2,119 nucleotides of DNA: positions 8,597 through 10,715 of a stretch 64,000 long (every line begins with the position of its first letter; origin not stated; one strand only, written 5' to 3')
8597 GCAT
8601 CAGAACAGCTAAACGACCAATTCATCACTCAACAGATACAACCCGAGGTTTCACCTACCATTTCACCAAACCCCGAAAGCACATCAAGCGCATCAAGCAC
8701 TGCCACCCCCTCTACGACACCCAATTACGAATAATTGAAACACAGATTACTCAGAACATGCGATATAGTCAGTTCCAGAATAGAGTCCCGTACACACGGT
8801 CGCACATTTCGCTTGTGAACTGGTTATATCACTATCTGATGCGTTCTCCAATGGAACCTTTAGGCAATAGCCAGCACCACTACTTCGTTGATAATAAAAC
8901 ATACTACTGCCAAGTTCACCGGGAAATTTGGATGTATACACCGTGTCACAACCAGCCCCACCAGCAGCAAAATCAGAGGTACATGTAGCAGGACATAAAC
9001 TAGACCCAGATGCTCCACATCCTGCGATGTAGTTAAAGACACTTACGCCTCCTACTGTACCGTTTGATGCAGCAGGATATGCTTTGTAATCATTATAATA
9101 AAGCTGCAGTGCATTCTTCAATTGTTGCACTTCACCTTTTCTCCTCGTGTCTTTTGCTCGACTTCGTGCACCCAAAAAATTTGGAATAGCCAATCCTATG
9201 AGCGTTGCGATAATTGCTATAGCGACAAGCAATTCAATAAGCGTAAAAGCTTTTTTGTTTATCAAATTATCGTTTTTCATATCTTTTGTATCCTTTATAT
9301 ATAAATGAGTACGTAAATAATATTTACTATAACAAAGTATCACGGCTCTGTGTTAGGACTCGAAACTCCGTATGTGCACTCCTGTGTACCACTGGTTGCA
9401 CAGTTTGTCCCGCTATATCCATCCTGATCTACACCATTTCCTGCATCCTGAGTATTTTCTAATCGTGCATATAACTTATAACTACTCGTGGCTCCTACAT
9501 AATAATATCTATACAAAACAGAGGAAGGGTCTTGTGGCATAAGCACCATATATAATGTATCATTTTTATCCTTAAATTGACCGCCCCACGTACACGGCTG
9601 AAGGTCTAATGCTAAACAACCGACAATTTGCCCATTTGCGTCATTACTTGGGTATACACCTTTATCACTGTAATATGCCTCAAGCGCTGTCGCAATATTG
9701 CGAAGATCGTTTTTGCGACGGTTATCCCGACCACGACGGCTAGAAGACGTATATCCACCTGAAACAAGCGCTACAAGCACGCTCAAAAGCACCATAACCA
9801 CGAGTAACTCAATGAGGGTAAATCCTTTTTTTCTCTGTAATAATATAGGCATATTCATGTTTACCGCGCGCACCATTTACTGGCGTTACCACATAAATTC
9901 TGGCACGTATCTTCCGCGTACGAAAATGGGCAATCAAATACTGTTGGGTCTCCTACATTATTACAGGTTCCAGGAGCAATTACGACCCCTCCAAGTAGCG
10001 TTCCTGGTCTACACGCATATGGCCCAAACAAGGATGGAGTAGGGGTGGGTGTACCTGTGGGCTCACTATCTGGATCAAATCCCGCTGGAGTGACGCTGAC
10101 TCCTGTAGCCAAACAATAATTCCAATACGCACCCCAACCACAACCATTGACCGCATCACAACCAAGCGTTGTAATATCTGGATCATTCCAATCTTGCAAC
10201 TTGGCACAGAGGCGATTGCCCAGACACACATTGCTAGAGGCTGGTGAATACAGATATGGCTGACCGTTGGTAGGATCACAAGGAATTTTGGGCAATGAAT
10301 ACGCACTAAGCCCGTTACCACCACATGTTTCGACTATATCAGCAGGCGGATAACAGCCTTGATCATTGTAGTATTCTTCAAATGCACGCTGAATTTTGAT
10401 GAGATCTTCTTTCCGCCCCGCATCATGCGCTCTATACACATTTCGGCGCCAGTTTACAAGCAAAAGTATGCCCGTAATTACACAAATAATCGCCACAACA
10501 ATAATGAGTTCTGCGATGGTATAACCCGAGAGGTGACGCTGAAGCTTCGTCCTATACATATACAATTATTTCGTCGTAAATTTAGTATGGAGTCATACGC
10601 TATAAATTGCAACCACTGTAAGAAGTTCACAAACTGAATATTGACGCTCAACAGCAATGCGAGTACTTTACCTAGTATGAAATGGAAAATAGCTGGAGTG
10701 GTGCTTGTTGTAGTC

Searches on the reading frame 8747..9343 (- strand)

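Call 44: search_protein_families(library=pfam, proteins=[window:8747-9343:-], max_evalue=0.01)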
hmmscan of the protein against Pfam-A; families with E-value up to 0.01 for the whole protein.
window:8747-9343:- (198 aa): 2 families
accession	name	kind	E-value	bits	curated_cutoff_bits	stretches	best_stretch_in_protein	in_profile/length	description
PF07963.17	N_methyl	-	4.7e-07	29.5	21.2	1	29-52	3-26/27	Prokaryotic N-terminal methylation motif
PF08334.16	T2SSG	-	0.0033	17.9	21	1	56-95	2-41/108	Type II secretion system (T2SS), protein G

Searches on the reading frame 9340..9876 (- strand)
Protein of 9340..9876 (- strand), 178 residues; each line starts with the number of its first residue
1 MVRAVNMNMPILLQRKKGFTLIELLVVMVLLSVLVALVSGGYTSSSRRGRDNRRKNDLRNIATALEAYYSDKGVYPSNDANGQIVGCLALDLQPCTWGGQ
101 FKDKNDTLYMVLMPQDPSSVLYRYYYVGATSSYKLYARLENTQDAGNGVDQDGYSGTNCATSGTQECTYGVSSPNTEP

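Call 44: search_protein_families(library=pfam, proteins=[window:9340-9876:-], max_evalue=0.01)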
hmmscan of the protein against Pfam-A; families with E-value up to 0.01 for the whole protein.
window:9340-9876:- (178 aa): 2 families
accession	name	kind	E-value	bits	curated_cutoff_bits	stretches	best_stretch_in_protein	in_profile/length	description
PF07963.17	N_methyl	-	3.3e-09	36.4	21.2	1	15-38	3-26/27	Prokaryotic N-terminal methylation motif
PF08334.16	T2SSG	-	2.1e-06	28.2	21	1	46-152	6-104/108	Type II secretion system (T2SS), protein G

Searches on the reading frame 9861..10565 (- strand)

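Call 44: search_protein_families(library=pfam, proteins=[window:9861-10565:-], max_evalue=0.01)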
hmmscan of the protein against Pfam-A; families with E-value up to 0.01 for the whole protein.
window:9861-10565:- (234 aa): 1 family
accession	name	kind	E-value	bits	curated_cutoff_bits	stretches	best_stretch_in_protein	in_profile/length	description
PF07963.17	N_methyl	-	0.0046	16.9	21.2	1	13-35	5-27/27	Prokaryotic N-terminal methylation motif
